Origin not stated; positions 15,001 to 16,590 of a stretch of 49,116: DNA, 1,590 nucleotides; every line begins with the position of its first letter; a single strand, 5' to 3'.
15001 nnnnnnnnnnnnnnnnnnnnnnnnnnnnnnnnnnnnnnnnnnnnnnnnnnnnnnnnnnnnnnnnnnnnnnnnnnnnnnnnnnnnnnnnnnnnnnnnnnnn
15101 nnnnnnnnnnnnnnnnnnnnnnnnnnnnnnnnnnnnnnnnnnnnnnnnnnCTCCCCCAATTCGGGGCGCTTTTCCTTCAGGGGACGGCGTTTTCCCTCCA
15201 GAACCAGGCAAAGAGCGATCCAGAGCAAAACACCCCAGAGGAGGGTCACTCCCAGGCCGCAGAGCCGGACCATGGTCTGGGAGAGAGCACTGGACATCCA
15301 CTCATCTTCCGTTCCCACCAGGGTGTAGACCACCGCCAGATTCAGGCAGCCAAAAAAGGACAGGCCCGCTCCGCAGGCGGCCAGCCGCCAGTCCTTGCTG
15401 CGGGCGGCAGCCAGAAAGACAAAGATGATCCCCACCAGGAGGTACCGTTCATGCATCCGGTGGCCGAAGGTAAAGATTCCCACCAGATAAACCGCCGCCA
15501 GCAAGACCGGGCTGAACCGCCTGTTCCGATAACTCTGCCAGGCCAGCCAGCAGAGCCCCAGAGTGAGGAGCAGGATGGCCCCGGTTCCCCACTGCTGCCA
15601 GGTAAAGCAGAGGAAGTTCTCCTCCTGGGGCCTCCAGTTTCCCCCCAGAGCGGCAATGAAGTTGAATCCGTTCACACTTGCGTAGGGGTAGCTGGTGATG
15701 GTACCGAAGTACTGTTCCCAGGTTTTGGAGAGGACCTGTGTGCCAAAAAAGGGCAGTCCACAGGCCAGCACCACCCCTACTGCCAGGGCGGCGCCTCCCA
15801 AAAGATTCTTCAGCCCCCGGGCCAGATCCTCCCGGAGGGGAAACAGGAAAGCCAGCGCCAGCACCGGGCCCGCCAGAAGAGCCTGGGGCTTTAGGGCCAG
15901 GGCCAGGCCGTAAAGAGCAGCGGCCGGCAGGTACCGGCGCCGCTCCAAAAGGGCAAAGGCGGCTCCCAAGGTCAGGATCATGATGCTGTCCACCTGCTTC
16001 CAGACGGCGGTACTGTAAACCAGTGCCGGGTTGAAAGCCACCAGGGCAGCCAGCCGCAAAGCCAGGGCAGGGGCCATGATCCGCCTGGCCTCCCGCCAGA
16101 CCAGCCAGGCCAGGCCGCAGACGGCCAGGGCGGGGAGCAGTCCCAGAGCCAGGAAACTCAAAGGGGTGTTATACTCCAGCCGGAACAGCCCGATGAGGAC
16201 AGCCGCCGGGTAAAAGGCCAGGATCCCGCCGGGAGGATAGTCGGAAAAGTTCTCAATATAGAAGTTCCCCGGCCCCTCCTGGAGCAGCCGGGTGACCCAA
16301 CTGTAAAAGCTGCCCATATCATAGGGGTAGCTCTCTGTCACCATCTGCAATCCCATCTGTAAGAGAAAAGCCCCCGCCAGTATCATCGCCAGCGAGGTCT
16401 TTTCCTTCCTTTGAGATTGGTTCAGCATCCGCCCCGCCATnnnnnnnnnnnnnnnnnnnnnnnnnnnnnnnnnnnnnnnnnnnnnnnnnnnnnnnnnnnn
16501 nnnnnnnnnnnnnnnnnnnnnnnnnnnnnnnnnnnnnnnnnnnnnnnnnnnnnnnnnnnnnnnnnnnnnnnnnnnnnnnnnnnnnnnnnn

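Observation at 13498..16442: Single 980-aa polypeptide fusing two different GT-C-type domains, translationally coupled to cysS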

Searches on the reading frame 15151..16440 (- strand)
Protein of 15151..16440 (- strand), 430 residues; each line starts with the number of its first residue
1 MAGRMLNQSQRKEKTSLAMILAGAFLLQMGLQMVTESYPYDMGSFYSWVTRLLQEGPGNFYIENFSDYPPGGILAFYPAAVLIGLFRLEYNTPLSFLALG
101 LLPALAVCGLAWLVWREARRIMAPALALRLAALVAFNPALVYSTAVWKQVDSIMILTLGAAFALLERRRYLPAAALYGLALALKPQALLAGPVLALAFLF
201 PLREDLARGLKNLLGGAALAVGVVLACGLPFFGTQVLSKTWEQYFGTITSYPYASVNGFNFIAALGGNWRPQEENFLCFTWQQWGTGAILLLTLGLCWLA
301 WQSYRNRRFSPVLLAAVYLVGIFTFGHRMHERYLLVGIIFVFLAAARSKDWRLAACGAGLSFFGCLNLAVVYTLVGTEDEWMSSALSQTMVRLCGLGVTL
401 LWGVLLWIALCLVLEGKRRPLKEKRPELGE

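Call 6: search_protein_families(library=pfam, proteins=[window:15151-16440:-], max_evalue=1)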
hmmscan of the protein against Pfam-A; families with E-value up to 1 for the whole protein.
window:15151-16440:- (430 aa): 2 families
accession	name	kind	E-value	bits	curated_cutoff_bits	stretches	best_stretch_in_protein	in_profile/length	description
PF09594.16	GT87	-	1.5e-11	45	25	1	68-321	3-229/237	Glycosyltransferase family 87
PF05208.19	ALG3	-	0.0053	16.7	23.6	1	151-245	127-210/358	ALG3 protein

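Call 7: search_protein_families(library=ncbifam, proteins=[window:15151-16440:-], max_evalue=1)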
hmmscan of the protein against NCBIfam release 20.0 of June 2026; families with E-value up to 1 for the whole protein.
window:15151-16440:- (430 aa): 0 families

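Call 9: search_solved_structures(query=window:15151-16440:-, max_evalue=10, show_alignments=2)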
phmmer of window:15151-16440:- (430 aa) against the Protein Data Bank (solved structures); distinct sequences matched with E-value up to 10: 1.
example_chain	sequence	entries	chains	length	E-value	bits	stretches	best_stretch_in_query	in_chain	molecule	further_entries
7xn7_q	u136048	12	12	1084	1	11.6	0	165-248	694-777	Component of the Paf1p complex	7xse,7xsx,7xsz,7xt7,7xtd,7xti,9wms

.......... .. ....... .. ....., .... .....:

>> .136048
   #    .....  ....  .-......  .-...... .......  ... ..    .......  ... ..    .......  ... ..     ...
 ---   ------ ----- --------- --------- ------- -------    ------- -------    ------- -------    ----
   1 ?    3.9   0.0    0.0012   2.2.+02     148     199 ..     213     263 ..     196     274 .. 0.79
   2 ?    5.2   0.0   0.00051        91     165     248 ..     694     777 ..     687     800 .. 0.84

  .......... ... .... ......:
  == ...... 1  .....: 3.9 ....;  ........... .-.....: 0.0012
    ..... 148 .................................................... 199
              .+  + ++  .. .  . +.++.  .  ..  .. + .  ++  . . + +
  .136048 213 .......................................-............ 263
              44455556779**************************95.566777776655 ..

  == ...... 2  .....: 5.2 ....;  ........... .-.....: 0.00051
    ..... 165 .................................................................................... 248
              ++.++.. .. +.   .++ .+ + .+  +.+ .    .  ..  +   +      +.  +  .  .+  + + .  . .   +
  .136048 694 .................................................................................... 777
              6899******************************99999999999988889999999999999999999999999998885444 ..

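Call 21: search_protein_representatives(protein=window:15151-16440:-)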
Query: 430 residues. Proteins with E-value up to 0.001 (for the whole library): 2509; up to 1e-10: 1226; up to 1e-30: 268. The best 150 are listed.
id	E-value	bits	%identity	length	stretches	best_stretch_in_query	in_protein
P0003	2.2e-120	419.1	53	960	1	7-422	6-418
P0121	1.9e-88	314.0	45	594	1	7-427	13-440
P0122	4.1e-88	312.8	49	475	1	8-421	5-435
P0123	8.9e-88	311.7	45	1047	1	10-427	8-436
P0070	1.2e-82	294.8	45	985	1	13-422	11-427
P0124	5.5e-82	292.7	48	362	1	9-358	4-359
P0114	2.3e-77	277.4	44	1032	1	16-418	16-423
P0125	5.7e-75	269.5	42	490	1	36-423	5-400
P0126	3.0e-73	263.8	51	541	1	103-423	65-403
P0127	8.2e-66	239.3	43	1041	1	18-410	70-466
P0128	8.2e-64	232.8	37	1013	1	13-423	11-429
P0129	1.2e-63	232.2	44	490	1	10-414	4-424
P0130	1.3e-63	232.1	38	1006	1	17-418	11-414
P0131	7.1e-63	229.7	40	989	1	10-412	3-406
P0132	3.6e-62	227.3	49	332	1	8-264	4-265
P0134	9.0e-61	222.7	32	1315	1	11-426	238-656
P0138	2.8e-54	201.3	35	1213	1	12-419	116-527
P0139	4.5e-54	200.7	38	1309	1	19-354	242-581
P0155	2.3e-47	178.5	37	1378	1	14-371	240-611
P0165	1.1e-45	173.0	30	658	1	11-379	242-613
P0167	4.5e-45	171.0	35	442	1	14-411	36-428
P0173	8.6e-44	166.8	37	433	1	15-393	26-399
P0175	1.2e-43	166.3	34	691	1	35-418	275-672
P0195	2.0e-40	155.7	32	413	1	10-366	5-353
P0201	8.2e-40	153.7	32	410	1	7-371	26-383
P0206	4.4e-39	151.3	34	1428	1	10-410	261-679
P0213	8.9e-39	150.2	31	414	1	17-424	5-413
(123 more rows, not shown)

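Call 22: search_protein_families(library=pfam, proteins=[P0134, P0139, P0155, P0206, P0165, P0175, P0138, P0127, P0122, P0167], max_evalue=0.001)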
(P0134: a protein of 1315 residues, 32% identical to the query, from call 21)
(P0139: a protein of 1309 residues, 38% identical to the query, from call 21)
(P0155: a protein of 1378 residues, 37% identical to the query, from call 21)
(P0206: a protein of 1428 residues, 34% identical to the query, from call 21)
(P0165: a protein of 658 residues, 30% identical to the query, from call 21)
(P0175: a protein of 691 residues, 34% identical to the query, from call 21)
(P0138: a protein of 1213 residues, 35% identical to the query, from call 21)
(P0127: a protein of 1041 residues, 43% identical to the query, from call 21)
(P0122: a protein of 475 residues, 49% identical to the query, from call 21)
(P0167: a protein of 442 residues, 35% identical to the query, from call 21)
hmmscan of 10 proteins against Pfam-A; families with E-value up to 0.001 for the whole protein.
P0134 (1315 aa): 4 families
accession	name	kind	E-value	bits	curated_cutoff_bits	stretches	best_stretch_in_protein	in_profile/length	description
PF16192.10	PMT_4TMC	-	5e-23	82.1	32.4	1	1131-1310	3-202/202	C-terminal four TMM region of protein-O-mannosyltransferase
PF13231.12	PMT_2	-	1.3e-11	45.4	26.1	1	894-1031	2-130/160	Dolichyl-phosphate-mannose-protein mannosyltransferase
PF02366.24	PMT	-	2.6e-10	40.7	22.7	1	907-1114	75-234/245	Dolichyl-phosphate-mannose-protein mannosyltransferase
PF03155.21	Alg6_Alg8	-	1.7e-05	24.5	25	1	295-592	46-375/482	ALG6, ALG8 glycosyltransferase family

P0139 (1309 aa): 3 families
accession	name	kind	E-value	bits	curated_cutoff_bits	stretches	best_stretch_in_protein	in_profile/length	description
PF16192.10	PMT_4TMC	-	1.2e-31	110.3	32.4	1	1118-1307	2-202/202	C-terminal four TMM region of protein-O-mannosyltransferase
PF13231.12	PMT_2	-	2.3e-19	70.6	26.1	2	907-1055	2-145/160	Dolichyl-phosphate-mannose-protein mannosyltransferase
PF02366.24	PMT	-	9.6e-12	45.4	22.7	1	908-1103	46-235/245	Dolichyl-phosphate-mannose-protein mannosyltransferase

P0155 (1378 aa): 4 families
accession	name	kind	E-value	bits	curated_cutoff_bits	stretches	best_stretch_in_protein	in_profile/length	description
PF16192.10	PMT_4TMC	-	1.2e-25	90.6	32.4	1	1201-1376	5-202/202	C-terminal four TMM region of protein-O-mannosyltransferase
PF13231.12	PMT_2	-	2.2e-13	51.1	26.1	2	987-1126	2-132/160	Dolichyl-phosphate-mannose-protein mannosyltransferase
PF02366.24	PMT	-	8.4e-13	48.9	22.7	1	1001-1187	77-239/245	Dolichyl-phosphate-mannose-protein mannosyltransferase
PF09594.16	GT87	-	4e-06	27.2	25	1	331-564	31-234/237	Glycosyltransferase family 87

P0206 (1428 aa): 3 families
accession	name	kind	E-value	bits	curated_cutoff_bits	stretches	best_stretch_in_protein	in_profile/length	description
PF16192.10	PMT_4TMC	-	9e-18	64.9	32.4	2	1281-1406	56-190/202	C-terminal four TMM region of protein-O-mannosyltransferase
PF02366.24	PMT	-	3.5e-13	50.1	22.7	1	910-1145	26-235/245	Dolichyl-phosphate-mannose-protein mannosyltransferase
PF13231.12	PMT_2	-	3.3e-11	44.1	26.1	1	946-1095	2-143/160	Dolichyl-phosphate-mannose-protein mannosyltransferase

P0165 (658 aa): 2 families
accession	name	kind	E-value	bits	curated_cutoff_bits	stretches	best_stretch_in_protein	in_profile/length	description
PF03155.21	Alg6_Alg8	-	8.7e-07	28.7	25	1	321-466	79-230/482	ALG6, ALG8 glycosyltransferase family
PF09594.16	GT87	-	0.0001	22.6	25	1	299-556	3-234/237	Glycosyltransferase family 87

P0175 (691 aa): 1 family
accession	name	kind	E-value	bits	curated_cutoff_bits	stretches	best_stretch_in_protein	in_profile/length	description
PF13231.12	PMT_2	-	8.7e-07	29.7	26.1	1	310-479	3-154/160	Dolichyl-phosphate-mannose-protein mannosyltransferase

P0138 (1213 aa): 4 families
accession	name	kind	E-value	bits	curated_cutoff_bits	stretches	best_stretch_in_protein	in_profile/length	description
PF16192.10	PMT_4TMC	-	1.6e-27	96.8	32.4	1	1026-1209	2-202/202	C-terminal four TMM region of protein-O-mannosyltransferase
PF13231.12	PMT_2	-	1.1e-18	68.4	26.1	2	820-961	1-133/160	Dolichyl-phosphate-mannose-protein mannosyltransferase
PF02366.24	PMT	-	1.4e-16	61.3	22.7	1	838-1015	80-239/245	Dolichyl-phosphate-mannose-protein mannosyltransferase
PF09594.16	GT87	-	2.1e-07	31.4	25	1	173-431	3-235/237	Glycosyltransferase family 87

P0127 (1041 aa): 4 families
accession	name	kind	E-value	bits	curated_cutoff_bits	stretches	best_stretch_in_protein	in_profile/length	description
PF16192.10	PMT_4TMC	-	1.1e-21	77.7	32.4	1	861-1036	2-202/202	C-terminal four TMM region of protein-O-mannosyltransferase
PF02366.24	PMT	-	6.3e-19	68.9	22.7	1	687-849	80-238/245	Dolichyl-phosphate-mannose-protein mannosyltransferase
PF13231.12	PMT_2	-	3.1e-12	47.5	26.1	1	670-842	2-158/160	Dolichyl-phosphate-mannose-protein mannosyltransferase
PF09594.16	GT87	-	5.4e-05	23.5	25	1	121-382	3-233/237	Glycosyltransferase family 87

P0122 (475 aa): 1 family
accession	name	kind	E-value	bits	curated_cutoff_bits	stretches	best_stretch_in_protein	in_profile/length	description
PF09594.16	GT87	-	8.4e-05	22.9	25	1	66-234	3-143/237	Glycosyltransferase family 87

P0167 (442 aa): 3 families
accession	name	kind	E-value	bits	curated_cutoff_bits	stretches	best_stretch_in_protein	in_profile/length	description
PF09594.16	GT87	-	7.9e-07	29.5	25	1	90-344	3-235/237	Glycosyltransferase family 87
PF06728.19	PIG-U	-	3.7e-06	26.7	24.5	1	94-247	62-221/378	GPI transamidase subunit PIG-U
PF13231.12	PMT_2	-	2.1e-05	25.2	26.1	1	91-247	3-153/160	Dolichyl-phosphate-mannose-protein mannosyltransferase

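Call 34: search_solved_structures(query=A2, max_evalue=10, show_alignments=4)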
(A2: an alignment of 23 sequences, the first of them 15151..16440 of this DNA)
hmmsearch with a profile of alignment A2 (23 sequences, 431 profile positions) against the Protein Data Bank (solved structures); distinct sequences matched with E-value up to 10: 3.
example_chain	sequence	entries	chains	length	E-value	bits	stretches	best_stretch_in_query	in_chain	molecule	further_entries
23gf_B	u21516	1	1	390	8.2e-11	44.8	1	109-237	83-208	GPI mannosyltransferase 1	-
23gx_B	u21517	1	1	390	8.6e-11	44.7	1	109-237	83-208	GPI mannosyltransferase 1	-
6snh_X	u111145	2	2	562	0.04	16.2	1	28-369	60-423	Dolichyl pyrophosphate Man9GlcNAc2 alpha-1,3-glucosyltransferase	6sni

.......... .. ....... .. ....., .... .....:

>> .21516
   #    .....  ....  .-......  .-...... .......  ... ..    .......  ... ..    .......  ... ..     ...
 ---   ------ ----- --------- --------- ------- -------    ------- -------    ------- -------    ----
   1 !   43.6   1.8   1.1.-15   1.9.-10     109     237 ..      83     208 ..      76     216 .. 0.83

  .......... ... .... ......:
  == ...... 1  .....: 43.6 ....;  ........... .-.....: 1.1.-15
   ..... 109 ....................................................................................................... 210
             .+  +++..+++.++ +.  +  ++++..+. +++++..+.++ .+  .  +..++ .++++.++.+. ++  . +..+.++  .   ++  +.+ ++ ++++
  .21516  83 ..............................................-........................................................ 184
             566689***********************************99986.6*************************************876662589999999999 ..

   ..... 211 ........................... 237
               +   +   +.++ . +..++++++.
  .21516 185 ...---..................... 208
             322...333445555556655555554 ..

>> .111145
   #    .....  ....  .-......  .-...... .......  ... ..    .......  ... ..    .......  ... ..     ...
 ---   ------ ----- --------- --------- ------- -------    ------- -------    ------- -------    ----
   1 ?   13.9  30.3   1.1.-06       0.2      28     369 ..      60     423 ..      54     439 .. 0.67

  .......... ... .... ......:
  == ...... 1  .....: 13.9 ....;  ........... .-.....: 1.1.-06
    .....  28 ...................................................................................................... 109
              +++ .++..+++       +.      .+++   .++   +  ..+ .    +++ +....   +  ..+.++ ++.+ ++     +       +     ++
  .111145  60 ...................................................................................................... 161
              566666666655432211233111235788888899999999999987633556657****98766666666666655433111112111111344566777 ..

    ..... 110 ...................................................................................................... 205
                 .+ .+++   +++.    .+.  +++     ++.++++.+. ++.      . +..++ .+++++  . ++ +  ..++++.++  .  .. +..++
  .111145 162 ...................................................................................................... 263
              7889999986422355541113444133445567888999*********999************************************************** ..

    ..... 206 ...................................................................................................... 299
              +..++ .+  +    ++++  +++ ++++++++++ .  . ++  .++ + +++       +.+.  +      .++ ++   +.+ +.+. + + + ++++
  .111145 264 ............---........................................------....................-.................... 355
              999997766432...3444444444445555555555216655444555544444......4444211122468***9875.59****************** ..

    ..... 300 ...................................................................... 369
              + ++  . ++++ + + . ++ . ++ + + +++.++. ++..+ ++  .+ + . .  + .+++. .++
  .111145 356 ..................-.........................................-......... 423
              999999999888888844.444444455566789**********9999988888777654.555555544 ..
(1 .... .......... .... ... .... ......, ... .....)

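Call 54: predict_structure(alignment_id=A2)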
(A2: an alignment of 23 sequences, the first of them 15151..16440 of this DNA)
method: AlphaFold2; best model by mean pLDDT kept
length: 430 residues; sequences in the alignment: 23
mean_pLDDT: 94.0   pTM: 0.93
mean pLDDT of the five models: 94.0, 93.2, 92.8, 92.4, 92.0
residues with pLDDT >= 90: 372; 70-90: 46; 50-70: 6; < 50: 6
segments of 3 or more residues with pLDDT < 50: 425-430
pLDDT, mean of each block of 10 residues (from residue 1): 79 97 98 90 93 95 86 95 96 95 97 98 96 98 92 98 97 98 95 97 96 98 98 95 86 93 97 97 97 98 96 98 97 97 97 98 96 88 93 98 98 89 51
secondary structure, 60 per line:
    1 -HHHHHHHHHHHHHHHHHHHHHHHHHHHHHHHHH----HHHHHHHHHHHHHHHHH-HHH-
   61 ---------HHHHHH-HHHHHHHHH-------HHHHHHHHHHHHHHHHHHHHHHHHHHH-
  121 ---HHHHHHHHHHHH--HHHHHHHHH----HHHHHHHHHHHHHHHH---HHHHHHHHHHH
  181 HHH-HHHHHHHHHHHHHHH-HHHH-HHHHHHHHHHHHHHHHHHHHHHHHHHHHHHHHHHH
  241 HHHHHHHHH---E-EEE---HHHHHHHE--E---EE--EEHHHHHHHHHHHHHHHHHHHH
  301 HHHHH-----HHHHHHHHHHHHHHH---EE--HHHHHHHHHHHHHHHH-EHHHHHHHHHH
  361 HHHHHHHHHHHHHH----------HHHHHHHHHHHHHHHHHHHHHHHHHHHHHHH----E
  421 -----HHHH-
elements in order: H2-34 H39-55 H70-75 H77-85 H93-119 H124-135 H138-146 H151-166 H170-183 H185-199 H201-204 H206-249 E255-257 H261-267 H281-305 H311-325 H333-348 H351-374 H385-415 H426-429

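Call 57: fold_search(model_id=the predicted structure, library=pdb)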
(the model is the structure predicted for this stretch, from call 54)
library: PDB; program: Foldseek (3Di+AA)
matches with E <= 10: 239; with E <= 0.001: 7
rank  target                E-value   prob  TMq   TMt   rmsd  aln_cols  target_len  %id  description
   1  9wno_A                1.8e-05  1.00  0.62  0.65   6.0       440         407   12  Cryo-EM structure of Candida glabrata GPI mannosyltransferase I bound to Dol-P-Man (released 2025-12-03)
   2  9dm7_A                2.7e-05  1.00  0.53  0.60   7.3       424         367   16  mannosyltransferase PimE in complex with Fab_E6 (released 2025-06-25)
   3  6snh_X                5.5e-05  1.00  0.66  0.60  11.7       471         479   16  Cryo-EM structure of yeast ALG6 in complex with 6AG9 Fab and Dol25-P-Glc (released 2020-03-11)
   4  9dm5                  1.4e-04  1.00  0.57  0.63   6.5       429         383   15  Product-Bound mannosyltransferase PimE (released 2025-06-25)
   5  9s6r_A                3.5e-04  1.00  0.57  0.62   6.4       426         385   15  Ternary cryo-EM structure of yeast ALG3 with Dol25-PP-GlcNAc2Man5, Dol25-P-Man, and Fab (released 2026-03-18)
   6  5f15                  3.5e-04  1.00  0.51  0.41  11.9       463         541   16  Crystal Structure of ArnT from Cupriavidus metallidurans bound to Undecaprenyl phosphate (released 2016-02-17)
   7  8pn9_A                8.2e-04  1.00  0.37  0.26  19.9       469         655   12  Structure of human oligosaccharyltransferase OST-A complex bound to NGI-1 (released 2024-05-08)
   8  7oci_F                1.7e-03  1.00  0.46  0.33  14.3       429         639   14  Cryo-EM structure of yeast Ost6p containing oligosaccharyltransferase complex (released 2022-02-16)
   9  5ezm                  1.8e-03  1.00  0.50  0.42  12.8       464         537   16  Crystal Structure of ArnT from Cupriavidus metallidurans in the apo state (released 2016-02-17)
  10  6s7t_A                2.2e-03  1.00  0.39  0.26  14.3       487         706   12  Cryo-EM structure of human oligosaccharyltransferase complex OST-B (released 2019-12-18)
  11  9ub7_B                2.6e-03  1.00  0.54  0.58   7.3       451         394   12  Structure of glycosylphosphatidylinositol transamidase,state 1 (released 2026-04-08)
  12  9n9j_I                2.7e-03  1.00  0.43  0.28  18.6       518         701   12  Structure of a GRP94 folding intermediate engaged with a CCDC134- and FKBP11-bound secretory translocon (released 2025-11-19)
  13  7w72_U                2.9e-03  1.00  0.56  0.57   6.8       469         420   12  Structure of a human glycosylphosphatidylinositol (GPI) transamidase (released 2022-02-16)
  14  7wld_U                3.2e-03  1.00  0.57  0.58   7.0       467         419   12  Cryo-EM structure of the human glycosylphosphatidylinositol transamidase complex at 2.53 Angstrom resolution (released 2022-04-27)
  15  8imx_U                3.4e-03  1.00  0.56  0.57   6.6       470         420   11  Cryo-EM structure of GPI-T with a chimeric GPI-anchored protein (released 2023-08-16)
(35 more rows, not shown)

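Call 58: list_cluster_members(proteins=[P0167, P0173, P0195, P0201, P0213, P0165, P0175, P0134, P0139, P0127])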
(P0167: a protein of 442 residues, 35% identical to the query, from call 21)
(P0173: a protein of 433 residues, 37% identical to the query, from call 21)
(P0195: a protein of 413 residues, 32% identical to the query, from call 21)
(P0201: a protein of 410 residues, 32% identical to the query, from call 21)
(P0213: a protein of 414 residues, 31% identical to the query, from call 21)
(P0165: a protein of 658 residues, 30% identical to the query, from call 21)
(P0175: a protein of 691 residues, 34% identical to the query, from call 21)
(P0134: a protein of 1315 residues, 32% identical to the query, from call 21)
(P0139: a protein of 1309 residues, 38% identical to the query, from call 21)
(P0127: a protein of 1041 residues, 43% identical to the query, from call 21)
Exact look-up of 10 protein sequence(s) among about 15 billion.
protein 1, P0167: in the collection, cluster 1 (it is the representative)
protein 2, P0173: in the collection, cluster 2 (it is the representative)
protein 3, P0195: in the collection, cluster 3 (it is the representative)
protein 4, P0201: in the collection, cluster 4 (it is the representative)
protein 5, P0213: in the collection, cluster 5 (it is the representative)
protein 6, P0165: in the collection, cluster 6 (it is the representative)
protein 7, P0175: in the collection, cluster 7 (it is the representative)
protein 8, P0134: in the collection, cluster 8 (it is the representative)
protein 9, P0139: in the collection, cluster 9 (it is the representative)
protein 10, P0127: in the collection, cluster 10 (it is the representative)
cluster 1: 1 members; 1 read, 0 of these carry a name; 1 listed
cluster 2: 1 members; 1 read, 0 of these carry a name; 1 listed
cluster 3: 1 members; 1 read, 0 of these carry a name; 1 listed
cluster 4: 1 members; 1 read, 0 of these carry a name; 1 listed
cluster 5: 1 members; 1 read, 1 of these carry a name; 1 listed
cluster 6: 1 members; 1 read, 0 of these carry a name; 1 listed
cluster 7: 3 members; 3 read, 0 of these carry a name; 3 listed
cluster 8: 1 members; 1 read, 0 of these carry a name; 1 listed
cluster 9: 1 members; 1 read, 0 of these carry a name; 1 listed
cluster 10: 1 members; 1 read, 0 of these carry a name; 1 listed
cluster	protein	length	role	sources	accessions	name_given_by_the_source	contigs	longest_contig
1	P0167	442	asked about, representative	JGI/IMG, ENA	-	-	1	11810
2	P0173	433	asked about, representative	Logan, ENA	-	-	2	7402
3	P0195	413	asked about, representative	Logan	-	-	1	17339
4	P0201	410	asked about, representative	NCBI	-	-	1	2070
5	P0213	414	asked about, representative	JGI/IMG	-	Gpi18-like mannosyltransferase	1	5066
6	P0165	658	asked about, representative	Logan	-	-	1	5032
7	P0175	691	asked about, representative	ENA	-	-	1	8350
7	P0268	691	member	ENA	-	-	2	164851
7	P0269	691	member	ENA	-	-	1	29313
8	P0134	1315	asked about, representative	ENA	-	-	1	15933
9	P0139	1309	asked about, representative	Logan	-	-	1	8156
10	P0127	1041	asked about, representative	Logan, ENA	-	-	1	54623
